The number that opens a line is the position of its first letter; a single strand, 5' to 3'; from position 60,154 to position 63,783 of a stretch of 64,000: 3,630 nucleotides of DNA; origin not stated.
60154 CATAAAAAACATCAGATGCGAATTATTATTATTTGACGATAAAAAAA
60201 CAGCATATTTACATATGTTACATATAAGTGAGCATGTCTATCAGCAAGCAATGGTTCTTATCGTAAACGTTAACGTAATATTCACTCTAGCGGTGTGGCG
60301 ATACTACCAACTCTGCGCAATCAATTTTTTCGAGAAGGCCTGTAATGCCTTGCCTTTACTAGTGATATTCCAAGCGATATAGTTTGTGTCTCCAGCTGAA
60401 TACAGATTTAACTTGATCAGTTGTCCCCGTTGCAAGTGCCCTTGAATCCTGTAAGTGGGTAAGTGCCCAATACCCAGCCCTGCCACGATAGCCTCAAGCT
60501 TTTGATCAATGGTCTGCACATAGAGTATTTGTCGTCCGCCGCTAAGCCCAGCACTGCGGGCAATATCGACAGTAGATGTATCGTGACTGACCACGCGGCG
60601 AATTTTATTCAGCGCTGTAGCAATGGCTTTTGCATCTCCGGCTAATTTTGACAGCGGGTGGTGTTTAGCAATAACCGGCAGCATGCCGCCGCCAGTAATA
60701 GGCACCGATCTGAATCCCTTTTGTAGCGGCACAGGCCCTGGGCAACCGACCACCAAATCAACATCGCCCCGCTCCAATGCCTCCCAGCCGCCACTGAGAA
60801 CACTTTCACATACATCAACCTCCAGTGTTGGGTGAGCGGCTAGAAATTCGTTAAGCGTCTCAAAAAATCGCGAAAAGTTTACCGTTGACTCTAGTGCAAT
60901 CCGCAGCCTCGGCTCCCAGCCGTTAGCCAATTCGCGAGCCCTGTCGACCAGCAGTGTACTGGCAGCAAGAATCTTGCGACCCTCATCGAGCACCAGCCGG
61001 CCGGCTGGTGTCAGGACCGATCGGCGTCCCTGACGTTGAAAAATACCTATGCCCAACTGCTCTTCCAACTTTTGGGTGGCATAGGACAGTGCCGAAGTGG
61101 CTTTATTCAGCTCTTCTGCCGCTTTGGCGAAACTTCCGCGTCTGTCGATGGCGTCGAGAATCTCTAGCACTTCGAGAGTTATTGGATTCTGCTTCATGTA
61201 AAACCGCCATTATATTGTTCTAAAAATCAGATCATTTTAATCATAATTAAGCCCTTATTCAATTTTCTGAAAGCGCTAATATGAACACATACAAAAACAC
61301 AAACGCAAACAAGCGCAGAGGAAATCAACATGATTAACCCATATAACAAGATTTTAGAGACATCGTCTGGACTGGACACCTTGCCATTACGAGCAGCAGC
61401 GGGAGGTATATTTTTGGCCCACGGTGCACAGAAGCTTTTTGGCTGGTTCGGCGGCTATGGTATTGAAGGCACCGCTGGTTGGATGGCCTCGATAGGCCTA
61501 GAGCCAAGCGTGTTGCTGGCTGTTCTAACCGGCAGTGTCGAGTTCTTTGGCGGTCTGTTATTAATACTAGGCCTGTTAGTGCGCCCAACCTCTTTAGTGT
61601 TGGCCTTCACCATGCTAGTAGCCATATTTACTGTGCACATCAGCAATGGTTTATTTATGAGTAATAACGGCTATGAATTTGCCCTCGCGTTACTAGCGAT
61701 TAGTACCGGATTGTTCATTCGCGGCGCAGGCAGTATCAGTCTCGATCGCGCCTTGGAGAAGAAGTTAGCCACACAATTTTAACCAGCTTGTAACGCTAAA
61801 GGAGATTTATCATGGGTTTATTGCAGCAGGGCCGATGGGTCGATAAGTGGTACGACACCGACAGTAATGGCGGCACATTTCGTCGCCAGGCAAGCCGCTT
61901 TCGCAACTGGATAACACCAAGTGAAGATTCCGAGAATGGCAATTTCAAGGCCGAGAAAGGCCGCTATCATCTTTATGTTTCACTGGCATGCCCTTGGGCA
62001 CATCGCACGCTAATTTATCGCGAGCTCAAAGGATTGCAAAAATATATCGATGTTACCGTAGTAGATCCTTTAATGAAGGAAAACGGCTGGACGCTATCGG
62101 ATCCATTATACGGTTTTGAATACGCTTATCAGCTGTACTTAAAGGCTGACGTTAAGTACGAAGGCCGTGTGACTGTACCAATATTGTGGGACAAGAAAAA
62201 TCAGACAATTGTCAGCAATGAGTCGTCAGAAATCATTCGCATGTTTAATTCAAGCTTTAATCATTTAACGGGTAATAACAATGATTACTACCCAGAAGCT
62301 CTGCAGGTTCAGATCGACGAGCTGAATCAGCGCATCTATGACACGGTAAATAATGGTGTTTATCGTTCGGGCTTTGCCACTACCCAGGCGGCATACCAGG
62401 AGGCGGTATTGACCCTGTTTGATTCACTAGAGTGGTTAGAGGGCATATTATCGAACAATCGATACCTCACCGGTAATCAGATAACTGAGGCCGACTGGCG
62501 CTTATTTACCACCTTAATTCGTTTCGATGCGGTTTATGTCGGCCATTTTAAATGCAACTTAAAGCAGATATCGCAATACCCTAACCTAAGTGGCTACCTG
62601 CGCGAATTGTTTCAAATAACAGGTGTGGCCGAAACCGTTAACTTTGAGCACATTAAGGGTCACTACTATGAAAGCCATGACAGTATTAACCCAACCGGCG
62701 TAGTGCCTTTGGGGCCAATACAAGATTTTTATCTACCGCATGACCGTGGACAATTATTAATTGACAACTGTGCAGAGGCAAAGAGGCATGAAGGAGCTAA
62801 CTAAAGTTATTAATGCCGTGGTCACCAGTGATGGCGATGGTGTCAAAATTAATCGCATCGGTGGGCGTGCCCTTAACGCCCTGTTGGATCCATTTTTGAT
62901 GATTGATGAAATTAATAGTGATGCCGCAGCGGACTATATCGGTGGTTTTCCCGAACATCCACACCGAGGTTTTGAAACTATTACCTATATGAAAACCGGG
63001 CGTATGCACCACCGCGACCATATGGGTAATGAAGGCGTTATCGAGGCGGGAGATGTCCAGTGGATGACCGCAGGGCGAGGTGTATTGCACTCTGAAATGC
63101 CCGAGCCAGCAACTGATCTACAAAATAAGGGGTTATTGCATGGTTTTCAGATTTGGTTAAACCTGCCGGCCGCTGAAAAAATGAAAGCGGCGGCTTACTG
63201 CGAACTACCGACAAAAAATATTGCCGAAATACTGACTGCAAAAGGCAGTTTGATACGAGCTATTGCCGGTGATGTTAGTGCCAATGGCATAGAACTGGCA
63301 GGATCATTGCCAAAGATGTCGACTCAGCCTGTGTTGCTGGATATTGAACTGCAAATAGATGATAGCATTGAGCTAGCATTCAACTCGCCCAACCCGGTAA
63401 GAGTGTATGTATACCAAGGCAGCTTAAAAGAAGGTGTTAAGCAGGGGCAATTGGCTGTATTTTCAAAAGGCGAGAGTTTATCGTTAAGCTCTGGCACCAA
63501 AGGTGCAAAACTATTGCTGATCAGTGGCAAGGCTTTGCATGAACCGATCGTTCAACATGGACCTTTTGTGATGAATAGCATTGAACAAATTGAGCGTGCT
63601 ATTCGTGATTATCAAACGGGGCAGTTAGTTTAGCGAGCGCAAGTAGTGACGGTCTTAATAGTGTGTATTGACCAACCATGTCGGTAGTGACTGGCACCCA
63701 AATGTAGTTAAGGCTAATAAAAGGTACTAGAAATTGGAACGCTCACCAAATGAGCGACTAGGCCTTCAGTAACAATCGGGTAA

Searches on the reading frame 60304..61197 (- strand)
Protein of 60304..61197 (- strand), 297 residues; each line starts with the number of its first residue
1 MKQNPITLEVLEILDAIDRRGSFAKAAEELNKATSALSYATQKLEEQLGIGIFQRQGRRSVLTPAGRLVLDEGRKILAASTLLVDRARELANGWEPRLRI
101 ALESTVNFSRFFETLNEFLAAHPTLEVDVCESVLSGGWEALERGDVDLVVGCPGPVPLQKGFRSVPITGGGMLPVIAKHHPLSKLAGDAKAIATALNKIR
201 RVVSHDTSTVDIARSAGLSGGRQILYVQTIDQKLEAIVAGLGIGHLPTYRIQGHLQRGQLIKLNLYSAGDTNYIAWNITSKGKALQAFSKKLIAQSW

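Call 10: search_protein_families(library=pfam, proteins=[window:60304-61197:-], max_evalue=0.001)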
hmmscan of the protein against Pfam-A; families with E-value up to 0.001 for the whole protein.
window:60304-61197:- (297 aa): 2 families
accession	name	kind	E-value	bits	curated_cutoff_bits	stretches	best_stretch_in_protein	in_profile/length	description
PF03466.25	LysR_substrate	-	8e-20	71.5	28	1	92-268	2-177/209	LysR substrate binding domain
PF00126.33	HTH_1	-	9.1e-17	61.2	26.6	1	9-67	2-60/60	Bacterial regulatory helix-turn-helix protein, lysR family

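Call 48: find_encoding_contigs(protein=window:60304-61197:-, flank=10000, max_places=4)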
Protein window:60304-61197:- (297 aa): 5 contigs read that carry it; 4 places shown.
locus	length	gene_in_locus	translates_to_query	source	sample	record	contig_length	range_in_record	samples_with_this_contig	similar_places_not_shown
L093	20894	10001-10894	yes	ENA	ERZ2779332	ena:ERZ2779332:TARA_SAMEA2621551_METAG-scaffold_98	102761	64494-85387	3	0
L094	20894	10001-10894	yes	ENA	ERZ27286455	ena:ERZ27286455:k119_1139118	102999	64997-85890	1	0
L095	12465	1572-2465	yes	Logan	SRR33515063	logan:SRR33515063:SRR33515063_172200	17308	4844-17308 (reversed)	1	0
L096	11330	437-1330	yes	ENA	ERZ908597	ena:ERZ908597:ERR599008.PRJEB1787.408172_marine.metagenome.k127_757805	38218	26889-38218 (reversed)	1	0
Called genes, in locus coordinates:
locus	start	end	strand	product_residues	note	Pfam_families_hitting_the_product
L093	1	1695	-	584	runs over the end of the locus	PF13428:TPR_14 (faint)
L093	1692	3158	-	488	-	PF01694:Rhomboid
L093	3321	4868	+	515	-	PF13091:PLDc_2, PF00614:PLDc (faint), PF13091:PLDc_2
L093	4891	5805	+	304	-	-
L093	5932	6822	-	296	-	PF13795:HupE_UreJ_2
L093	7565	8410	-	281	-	PF02678:Pirin, PF05726:Pirin_C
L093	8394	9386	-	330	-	PF13409:GST_N_2, PF00043:GST_C (faint), PF13410:GST_C_2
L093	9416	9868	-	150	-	PF07681:DoxX, PF04173:DoxD (weak)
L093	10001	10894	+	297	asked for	PF00126:HTH_1, PF03466:LysR_substrate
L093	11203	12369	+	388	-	PF25917:BSH_RND, PF25876:HH_MFP_RND (weak)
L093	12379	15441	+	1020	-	PF00873:ACR_tran, PF03176:MMPL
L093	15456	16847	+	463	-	PF01554:MatE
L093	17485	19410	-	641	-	PF04183:IucA_IucC, PF06276:FhuF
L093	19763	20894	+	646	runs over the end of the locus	PF04183:IucA_IucC, PF06276:FhuF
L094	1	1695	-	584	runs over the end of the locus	PF13428:TPR_14 (faint)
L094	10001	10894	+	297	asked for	PF00126:HTH_1, PF03466:LysR_substrate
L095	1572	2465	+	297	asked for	PF00126:HTH_1, PF03466:LysR_substrate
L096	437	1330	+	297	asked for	PF00126:HTH_1, PF03466:LysR_substrate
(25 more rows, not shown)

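Call 74: list_cluster_members(proteins=[P0331, P0121, P0122, P0001, window:60304-61197:-, window:1085-2929:+, window:51788-53713:+, window:48303-49454:-, window:46946-48250:-, P0318])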
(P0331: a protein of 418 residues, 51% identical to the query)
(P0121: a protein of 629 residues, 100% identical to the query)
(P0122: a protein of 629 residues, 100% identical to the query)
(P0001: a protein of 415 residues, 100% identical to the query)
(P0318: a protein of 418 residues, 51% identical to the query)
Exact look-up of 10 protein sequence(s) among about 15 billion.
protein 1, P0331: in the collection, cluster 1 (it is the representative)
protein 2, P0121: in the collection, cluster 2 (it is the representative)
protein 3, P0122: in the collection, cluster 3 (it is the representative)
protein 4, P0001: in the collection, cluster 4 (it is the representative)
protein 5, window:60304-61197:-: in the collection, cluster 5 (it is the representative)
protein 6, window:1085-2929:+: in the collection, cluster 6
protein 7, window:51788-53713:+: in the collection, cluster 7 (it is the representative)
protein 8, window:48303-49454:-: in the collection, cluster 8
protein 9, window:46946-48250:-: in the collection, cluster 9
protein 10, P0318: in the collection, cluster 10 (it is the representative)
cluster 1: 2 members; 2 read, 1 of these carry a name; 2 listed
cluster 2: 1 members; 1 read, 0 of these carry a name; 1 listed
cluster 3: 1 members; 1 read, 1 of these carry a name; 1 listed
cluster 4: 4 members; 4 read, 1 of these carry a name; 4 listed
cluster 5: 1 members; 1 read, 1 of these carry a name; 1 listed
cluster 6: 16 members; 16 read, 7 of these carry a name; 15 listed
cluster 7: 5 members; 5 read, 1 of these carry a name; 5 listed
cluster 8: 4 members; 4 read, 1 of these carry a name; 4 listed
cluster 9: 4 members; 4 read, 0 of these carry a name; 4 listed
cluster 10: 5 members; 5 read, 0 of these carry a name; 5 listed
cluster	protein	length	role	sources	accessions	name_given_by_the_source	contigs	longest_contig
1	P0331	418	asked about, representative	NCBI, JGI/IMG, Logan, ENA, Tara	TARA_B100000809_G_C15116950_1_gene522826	strand:+ start:811 stop:2067 length:1257 start_codon:yes stop_codon:yes gene_type:complete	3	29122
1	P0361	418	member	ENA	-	-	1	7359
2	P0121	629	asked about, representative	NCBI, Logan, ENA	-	-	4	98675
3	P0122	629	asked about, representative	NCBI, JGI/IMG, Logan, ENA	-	topoisomerase-4 subunit B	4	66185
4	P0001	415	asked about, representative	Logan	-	-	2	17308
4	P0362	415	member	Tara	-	strand:+ start:837 stop:2084 length:1248 start_codon:yes stop_codon:yes gene_type:complete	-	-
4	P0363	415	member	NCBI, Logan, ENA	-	-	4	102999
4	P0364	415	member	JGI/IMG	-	-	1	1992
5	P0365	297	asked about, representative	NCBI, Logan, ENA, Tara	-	strand:- start:12323 stop:13216 length:894 start_codon:yes stop_codon:yes ...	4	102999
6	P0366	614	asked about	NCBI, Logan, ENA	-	-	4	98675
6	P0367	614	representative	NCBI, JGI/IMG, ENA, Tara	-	dihydroxy-acid dehydratase | strand:+ start:204 stop:2048 length:1845 start_codon:yes stop_codon:yes gene_type:complete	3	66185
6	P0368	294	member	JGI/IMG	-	dihydroxy-acid dehydratase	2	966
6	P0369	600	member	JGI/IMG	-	dihydroxy-acid dehydratase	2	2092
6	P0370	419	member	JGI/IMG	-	dihydroxy-acid dehydratase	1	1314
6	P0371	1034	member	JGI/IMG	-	dihydroxy-acid dehydratase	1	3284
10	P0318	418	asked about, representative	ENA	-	-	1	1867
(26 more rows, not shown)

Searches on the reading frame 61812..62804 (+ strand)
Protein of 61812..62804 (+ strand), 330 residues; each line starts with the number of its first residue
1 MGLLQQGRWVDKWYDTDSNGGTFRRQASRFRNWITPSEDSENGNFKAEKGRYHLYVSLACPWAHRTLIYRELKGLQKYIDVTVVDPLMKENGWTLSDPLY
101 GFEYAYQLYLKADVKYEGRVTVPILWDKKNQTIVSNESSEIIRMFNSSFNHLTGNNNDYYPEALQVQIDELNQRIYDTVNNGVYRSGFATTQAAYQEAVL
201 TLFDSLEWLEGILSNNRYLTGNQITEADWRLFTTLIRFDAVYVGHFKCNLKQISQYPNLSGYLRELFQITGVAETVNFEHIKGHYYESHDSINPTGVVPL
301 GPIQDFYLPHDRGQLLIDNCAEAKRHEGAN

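Call 10: search_protein_families(library=pfam, proteins=[window:61812-62804:+], max_evalue=0.001)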
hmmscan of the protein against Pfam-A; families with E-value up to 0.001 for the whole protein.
window:61812-62804:+ (330 aa): 4 families
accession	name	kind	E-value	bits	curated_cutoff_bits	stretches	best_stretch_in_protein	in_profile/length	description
PF13410.11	GST_C_2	-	4.2e-16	59.2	24.9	1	192-264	1-68/69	Glutathione S-transferase, C-terminal domain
PF13409.12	GST_N_2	-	7.8e-12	46.1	25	1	59-146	1-68/70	Glutathione S-transferase, N-terminal domain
PF00043.30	GST_C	-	2.1e-05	25.1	20.7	1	184-267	13-90/93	Glutathione S-transferase, C-terminal domain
PF14497.11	GST_C_3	-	0.00022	21.8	21.6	1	204-272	33-97/104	Glutathione S-transferase, C-terminal domain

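Call 46: find_encoding_contigs(protein=window:61812-62804:+, flank=10000, max_places=4)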
Protein window:61812-62804:+ (330 aa): no gene with exactly this product is on record in the collection.

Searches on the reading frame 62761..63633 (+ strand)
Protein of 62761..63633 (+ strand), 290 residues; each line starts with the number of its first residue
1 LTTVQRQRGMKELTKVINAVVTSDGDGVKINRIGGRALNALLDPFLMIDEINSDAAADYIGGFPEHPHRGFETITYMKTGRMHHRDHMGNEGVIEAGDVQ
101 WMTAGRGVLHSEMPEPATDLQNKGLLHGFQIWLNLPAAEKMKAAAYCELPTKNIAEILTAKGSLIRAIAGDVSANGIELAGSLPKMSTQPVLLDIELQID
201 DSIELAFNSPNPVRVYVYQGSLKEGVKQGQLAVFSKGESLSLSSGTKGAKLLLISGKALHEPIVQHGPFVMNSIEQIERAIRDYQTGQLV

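Call 10: search_protein_families(library=pfam, proteins=[window:62761-63633:+], max_evalue=0.001)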
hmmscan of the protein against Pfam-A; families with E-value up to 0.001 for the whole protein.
window:62761-63633:+ (290 aa): 2 families
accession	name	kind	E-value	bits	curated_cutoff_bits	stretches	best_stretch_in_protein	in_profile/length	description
PF02678.22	Pirin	-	2.1e-33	115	26.1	1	37-133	12-108/108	Pirin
PF05726.19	Pirin_C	-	1.2e-22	80.6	27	1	193-288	2-101/103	Pirin C-terminal cupin domain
